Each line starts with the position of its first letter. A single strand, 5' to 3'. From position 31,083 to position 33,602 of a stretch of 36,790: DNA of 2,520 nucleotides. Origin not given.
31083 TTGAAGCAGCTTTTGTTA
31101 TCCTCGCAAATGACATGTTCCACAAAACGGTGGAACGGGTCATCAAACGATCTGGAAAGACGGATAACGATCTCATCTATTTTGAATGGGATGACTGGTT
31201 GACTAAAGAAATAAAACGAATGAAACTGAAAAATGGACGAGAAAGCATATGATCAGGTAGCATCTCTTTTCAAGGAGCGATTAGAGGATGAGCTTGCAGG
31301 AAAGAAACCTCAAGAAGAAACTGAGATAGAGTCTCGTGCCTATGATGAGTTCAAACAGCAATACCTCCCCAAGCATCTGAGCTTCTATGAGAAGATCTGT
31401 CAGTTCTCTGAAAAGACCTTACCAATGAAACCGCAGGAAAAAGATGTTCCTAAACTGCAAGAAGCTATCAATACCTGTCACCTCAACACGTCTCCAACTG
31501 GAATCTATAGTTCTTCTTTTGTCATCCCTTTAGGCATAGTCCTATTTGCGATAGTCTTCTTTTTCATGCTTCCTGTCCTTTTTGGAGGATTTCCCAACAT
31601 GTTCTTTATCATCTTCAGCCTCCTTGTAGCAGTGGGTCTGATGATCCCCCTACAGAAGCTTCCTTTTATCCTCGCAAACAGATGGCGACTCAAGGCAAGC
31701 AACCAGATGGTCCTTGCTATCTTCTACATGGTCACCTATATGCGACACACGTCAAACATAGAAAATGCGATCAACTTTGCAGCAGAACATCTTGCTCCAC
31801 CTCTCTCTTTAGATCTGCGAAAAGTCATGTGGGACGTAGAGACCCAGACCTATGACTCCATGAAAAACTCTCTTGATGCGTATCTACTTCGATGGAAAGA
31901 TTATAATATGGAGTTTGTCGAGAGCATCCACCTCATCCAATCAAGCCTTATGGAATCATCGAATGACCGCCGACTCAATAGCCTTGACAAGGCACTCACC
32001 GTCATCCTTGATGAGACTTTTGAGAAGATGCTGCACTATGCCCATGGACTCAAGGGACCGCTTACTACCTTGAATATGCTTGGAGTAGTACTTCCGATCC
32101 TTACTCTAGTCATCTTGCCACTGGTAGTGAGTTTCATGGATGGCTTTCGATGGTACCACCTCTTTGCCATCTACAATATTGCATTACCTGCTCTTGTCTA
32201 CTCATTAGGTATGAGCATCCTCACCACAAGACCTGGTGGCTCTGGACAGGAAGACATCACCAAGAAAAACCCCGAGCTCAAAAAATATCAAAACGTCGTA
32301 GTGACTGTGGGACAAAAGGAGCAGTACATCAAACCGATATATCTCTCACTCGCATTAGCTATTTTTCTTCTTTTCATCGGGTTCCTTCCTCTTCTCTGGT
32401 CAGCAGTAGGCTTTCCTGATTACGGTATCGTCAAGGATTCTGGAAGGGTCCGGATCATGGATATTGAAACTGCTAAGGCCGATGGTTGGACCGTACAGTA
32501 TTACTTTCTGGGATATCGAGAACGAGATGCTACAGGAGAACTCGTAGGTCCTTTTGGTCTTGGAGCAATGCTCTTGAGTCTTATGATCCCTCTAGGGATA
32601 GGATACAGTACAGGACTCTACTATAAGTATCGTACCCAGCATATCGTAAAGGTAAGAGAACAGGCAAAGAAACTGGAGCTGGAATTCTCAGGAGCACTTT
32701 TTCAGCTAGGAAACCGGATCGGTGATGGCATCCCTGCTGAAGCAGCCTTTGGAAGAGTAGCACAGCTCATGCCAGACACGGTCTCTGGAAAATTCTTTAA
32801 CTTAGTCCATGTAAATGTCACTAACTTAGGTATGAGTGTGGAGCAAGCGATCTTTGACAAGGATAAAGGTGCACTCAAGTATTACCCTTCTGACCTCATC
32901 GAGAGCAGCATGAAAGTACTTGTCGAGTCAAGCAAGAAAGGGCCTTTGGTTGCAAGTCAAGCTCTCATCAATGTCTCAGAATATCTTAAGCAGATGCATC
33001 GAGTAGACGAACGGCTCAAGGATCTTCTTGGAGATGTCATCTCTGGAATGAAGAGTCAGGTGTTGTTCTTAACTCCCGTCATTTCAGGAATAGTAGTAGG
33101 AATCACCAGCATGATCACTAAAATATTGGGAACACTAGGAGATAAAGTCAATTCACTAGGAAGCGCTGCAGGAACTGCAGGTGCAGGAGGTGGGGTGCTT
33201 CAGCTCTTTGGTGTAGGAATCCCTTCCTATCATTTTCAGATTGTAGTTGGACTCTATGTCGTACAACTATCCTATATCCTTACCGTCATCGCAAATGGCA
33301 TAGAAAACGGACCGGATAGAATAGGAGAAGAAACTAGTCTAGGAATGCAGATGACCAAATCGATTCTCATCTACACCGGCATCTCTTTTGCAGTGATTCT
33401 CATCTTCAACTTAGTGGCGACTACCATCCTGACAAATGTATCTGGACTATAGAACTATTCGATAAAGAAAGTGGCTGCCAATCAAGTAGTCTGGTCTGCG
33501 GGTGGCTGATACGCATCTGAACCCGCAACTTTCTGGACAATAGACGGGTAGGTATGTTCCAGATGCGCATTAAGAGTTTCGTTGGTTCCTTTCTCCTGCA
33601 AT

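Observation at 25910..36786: Candidate undescribed envelope/filament-associated locus: membrane-protein triplet, coiled-coil pair, oversized FlaI/FlaJ-like motor and a convergent GHKL-like giant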

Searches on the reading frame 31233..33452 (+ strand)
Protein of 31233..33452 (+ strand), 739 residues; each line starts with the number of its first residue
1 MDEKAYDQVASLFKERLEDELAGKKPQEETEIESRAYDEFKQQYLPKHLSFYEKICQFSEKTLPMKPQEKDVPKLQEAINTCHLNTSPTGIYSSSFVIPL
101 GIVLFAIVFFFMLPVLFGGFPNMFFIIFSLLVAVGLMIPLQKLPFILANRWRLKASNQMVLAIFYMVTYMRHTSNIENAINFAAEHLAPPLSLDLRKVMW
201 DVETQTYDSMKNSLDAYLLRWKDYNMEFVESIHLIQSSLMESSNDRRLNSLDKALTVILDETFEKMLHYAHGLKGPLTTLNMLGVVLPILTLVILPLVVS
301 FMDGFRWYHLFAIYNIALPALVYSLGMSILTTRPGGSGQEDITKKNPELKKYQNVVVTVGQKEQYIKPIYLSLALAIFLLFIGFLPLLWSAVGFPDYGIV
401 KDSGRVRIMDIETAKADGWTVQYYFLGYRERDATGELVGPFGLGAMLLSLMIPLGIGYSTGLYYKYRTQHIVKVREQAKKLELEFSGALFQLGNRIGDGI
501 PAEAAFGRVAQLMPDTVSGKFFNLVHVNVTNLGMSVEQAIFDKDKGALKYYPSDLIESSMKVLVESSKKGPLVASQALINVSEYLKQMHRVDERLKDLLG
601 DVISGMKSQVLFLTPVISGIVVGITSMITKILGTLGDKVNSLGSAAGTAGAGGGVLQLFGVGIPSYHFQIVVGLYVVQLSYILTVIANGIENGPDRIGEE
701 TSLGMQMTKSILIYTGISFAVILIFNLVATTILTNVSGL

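Call 5: search_protein_families(library=pfam, proteins=[window:31233-33452:+], max_evalue=1)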
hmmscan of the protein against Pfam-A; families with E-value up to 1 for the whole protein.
window:31233-33452:+ (739 aa): 2 families
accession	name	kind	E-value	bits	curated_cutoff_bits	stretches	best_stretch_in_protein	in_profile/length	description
PF20990.2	DUF2207_C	-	0.052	13.7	33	0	235-340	94-198/247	Predicted membrane protein (DUF2207) C-terminal domain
PF12420.13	DUF3671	-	0.46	10.3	34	1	29-135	95-204/223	Fam-L, Fam-M like protein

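Call 6: search_protein_families(library=ncbifam, proteins=[window:31233-33452:+], max_evalue=1)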
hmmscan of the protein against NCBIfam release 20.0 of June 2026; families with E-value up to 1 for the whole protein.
window:31233-33452:+ (739 aa): 0 families

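Call 12: search_solved_structures(query=window:31233-33452:+, max_evalue=1)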
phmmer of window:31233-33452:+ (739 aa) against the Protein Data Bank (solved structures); distinct sequences matched with E-value up to 1: 4.
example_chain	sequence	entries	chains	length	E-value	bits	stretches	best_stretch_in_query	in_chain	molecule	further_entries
7n5d_A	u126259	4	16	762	0.13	13.9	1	331-400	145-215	Mechanosensitive ion channel Flycatcher1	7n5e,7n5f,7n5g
7y63_A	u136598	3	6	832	0.48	12.1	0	104-164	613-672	SID1 transmembrane family member 2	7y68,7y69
8k10_A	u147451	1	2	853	0.49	12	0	104-164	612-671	SID1 transmembrane family member 2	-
8k12_A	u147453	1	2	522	0.51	12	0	104-165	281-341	SID1 transmembrane family member 2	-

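Call 20: search_solved_structures(query=A1, max_evalue=10, show_alignments=2)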
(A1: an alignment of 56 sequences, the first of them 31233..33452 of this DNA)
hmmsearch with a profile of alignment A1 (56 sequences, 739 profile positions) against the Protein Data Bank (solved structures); distinct sequences matched with E-value up to 10: 2.
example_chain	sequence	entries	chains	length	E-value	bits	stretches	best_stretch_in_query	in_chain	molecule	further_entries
8a3w_Q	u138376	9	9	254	2.3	9.5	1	38-86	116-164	Putative 60S ribosomal protein L19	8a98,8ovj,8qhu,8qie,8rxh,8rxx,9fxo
2r6h_A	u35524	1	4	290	2.6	9.3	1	441-490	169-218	NADH:ubiquinone oxidoreductase, Na translocating, F subunit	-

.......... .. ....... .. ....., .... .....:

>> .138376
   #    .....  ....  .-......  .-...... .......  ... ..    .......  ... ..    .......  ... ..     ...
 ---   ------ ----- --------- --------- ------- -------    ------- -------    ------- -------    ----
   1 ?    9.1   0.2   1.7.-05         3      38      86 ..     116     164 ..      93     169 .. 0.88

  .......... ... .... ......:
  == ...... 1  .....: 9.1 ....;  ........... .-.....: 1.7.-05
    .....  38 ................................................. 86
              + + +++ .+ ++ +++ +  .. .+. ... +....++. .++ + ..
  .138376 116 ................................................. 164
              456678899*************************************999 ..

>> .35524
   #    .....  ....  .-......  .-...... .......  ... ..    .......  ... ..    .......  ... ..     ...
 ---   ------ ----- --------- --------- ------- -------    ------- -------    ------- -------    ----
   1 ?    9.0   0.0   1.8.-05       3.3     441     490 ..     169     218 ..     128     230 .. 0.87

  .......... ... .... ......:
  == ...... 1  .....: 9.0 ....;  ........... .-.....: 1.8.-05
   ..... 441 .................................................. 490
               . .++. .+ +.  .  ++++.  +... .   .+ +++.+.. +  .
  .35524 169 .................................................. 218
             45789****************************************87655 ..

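Call 22: find_homologous_proteins(query=window:31233-33452:+, max_evalue=0.001)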
Query window:31233-33452:+ (739 aa): 2888 proteins with E <= 0.001 among 8000 candidates; the best 120 are listed.
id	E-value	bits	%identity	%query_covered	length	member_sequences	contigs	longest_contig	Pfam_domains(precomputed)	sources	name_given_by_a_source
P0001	0.0e+0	1640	100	100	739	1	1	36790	-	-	-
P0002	0.0e+0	1404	82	100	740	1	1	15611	-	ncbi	-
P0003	0.0e+0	1369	80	100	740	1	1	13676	-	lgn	-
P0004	0.0e+0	1367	80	100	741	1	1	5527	-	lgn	-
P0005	0.0e+0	1137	68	100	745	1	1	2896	-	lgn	-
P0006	0.0e+0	1132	68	99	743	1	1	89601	-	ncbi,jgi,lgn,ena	-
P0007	0.0e+0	1116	68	98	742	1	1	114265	-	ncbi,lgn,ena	-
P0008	0.0e+0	1110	67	99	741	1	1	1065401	-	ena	-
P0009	0.0e+0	1099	66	100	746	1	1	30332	-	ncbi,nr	ncbi:hypothetical protein K9M74_03450 [Candidatus Woesearchaeota archaeon]|nr:hypothetical protein [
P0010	0.0e+0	1098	66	99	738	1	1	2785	-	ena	-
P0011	0.0e+0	1097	66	99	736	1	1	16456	-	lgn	-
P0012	0.0e+0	1096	65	97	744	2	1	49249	-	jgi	jgi:hypothetical protein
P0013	0.0e+0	1093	66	99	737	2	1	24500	-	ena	-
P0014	0.0e+0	1087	65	99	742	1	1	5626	-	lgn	-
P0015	0.0e+0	1075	65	100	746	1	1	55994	-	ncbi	ncbi:MAG: hypothetical protein ACQESE_01300 [Nanobdellota archaeon]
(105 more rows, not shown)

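Call 30: predict_structure(alignment_id=A2)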
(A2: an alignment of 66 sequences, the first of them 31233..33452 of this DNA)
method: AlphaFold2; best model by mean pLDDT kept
length: 739 residues; sequences in the alignment: 66
mean_pLDDT: 82.3   pTM: 0.78
mean pLDDT of the five models: 82.3, 81.2, 81.0, 80.1, 77.9
residues with pLDDT >= 90: 123; 70-90: 549; 50-70: 51; < 50: 16
segments of 3 or more residues with pLDDT < 50: 24-33
pLDDT, mean of each block of 10 residues (from residue 1): 70 74 52 61 77 87 89 86 85 90 92 90 87 86 83 80 83 82 82 86 84 89 87 90 87 85 78 79 78 75 80 88 83 58 68 77 85 94 92 87 81 80 82 76 91 95 87 81 86 89 88 88 89 87 84 80 80 80 80 80 83 87 84 75 60 59 86 91 87 79 90 95 89 71
secondary structure, 60 per line:
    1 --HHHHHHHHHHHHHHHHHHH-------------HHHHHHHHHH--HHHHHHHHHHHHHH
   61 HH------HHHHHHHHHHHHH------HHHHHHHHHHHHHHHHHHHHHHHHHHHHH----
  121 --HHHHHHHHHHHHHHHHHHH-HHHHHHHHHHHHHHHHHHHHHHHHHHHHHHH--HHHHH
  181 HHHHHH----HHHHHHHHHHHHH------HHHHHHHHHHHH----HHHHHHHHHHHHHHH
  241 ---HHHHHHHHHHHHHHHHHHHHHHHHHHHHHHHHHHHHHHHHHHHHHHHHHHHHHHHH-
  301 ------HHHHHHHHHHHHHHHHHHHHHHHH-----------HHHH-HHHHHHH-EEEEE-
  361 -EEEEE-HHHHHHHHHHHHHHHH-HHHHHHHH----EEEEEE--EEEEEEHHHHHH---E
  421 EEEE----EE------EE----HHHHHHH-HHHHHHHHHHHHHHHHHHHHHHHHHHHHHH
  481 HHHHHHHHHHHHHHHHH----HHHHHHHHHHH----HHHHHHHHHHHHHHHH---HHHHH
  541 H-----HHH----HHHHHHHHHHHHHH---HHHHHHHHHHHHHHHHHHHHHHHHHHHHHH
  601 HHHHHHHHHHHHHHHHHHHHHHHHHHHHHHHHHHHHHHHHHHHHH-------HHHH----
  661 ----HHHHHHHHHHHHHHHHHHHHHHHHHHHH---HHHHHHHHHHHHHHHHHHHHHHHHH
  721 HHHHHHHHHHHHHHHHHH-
elements in order (helices of 4 or more, strands of 3 or more residues): H3-21 H35-44 H47-62 H69-81 H88-116 H123-141 H143-173 H176-186 H191-203 H210-221 H226-240 H244-299 H307-330 H342-345 H347-353 E355-359 E362-366 H368-383 H385-392 E397-402 E405-410 H411-416 E420-424 H443-449 H451-497 H502-512 H517-532 H536-541 H554-567 H571-645 H653-656 H665-692 H696-738

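Call 32: fold_search(model_id=the predicted structure, library=pdb)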
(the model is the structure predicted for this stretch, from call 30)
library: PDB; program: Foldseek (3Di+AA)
matches with E <= 10: 386; with E <= 0.001: 0
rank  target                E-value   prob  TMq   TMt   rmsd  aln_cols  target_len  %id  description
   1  3jc8_Ca               7.2e-02  0.85  0.15  0.29  16.2       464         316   10  Architectural model of the type IVa pilus machine in a piliated state (released 2016-03-16)
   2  7a0y_B                9.7e-02  0.20  0.10  0.17  29.2       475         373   13  Structure of dimeric sodium proton antiporter NhaA K300R variant, at pH 8.2, crystallized with chimeric Fab antibodies (released 2022-02-23)
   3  4igg_A                1.8e-01  0.13  0.11  0.11  28.9       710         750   12  Full-length human alpha-catenin crystal structure (released 2012-12-26)
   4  7a0w_B                2.4e-01  0.12  0.09  0.15  30.2       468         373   12  Structure of dimeric sodium proton antiporter NhaA, at pH 8.5, crystallized with chimeric Fab antibodies (released 2022-02-23)
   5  4atv_B                2.5e-01  0.10  0.09  0.14  27.8       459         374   13  STRUCTURE OF A TRIPLE MUTANT OF THE NHAA DIMER, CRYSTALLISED AT LOW PH (released 2013-07-10)
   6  8zxp_A                2.6e-01  0.05  0.07  0.09  31.3       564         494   12  Cryo-EM structure of TmaT-TMA complexes (released 2024-11-06)
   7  4igg_B                2.8e-01  0.23  0.16  0.15  25.9       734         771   10  Full-length human alpha-catenin crystal structure (released 2012-12-26)
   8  2vmb_B                3.1e-01  1.00  0.14  0.74   2.9       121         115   17  The three-dimensional structure of the cytoplasmic domains of EpsF from the Type 2 Secretion System of Vibrio cholerae (released 2009-02-10)
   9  9nu4_A                3.2e-01  0.11  0.12  0.14  26.9       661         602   13  Structure of MurJ in complex with single gene lysis protein from phage M (released 2026-02-11)
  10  4atv_A                4.2e-01  0.13  0.11  0.18  27.0       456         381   12  STRUCTURE OF A TRIPLE MUTANT OF THE NHAA DIMER, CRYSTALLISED AT LOW PH (released 2013-07-10)
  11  3c1q_B                4.5e-01  1.00  0.14  0.72   3.0       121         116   17  The three-dimensional structure of the cytoplasmic domains of EpsF from the Type 2 Secretion System of Vibrio cholerae (released 2009-02-03)
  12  5nbg_A                5.0e-01  1.00  0.13  0.76   2.8       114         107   17  Structure of the cytoplasmic domain I of OutF in the D. dadantii type II secretion system (released 2018-03-21)
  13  8w20_A                5.0e-01  0.03  0.06  0.06  65.7       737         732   11  Umb1 umbrella toxin particle (released 2024-04-17)
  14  4llh_A                5.2e-01  0.04  0.07  0.09  30.1       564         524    9  Substrate bound outward-open state of the symporter BetP (released 2014-05-07)
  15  7a0w_A                5.4e-01  0.11  0.11  0.18  29.2       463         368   14  Structure of dimeric sodium proton antiporter NhaA, at pH 8.5, crystallized with chimeric Fab antibodies (released 2022-02-23)
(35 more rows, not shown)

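Call 65: find_encoding_contigs(protein=P0002, flank=10000, max_places=3)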
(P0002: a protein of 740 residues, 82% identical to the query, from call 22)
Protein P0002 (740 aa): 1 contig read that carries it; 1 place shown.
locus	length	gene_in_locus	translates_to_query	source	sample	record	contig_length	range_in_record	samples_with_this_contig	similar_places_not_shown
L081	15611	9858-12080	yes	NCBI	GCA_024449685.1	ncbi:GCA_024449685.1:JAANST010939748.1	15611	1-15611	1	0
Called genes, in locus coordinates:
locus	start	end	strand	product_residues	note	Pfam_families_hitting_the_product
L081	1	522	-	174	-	?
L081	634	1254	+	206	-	PF04264:YceI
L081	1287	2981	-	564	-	PF01336:tRNA_anti-codon, PF00152:tRNA-synt_2, PF02938:GAD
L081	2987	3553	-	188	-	PF00160:Pro_isomerase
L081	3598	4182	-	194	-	PF01997:Translin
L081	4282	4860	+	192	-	-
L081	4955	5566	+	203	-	-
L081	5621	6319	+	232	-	-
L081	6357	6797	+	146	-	-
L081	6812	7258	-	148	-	-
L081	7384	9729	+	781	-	PF00437:T2SSE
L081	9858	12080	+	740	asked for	-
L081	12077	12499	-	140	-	-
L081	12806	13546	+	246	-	PF01163:RIO1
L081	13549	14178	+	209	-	PF13847:Methyltransf_31, PF08241:Methyltransf_11, PF13649:Methyltransf_25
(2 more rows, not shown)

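Call 66: find_encoding_contigs(protein=P0003, flank=10000, max_places=3)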
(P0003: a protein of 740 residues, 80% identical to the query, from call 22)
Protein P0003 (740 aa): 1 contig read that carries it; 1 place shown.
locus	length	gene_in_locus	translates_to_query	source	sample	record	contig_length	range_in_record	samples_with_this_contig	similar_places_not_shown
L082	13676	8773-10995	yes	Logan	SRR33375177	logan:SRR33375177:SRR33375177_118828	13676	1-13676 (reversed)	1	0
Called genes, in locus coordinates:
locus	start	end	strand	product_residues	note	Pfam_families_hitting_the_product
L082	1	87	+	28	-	?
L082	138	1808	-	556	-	PF01336:tRNA_anti-codon, PF00152:tRNA-synt_2, PF02938:GAD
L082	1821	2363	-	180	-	PF00160:Pro_isomerase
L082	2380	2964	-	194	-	PF01997:Translin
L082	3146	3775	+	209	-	-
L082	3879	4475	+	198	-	-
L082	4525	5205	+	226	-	-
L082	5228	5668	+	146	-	-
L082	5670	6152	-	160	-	-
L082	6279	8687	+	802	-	PF00437:T2SSE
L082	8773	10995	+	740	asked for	-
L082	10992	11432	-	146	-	-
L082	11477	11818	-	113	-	-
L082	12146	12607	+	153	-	PF13238:AAA_18 (weak)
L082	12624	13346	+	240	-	PF03109:ABC1 (faint), PF00069:Pkinase (faint), PF01163:RIO1, PF01636:APH (weak)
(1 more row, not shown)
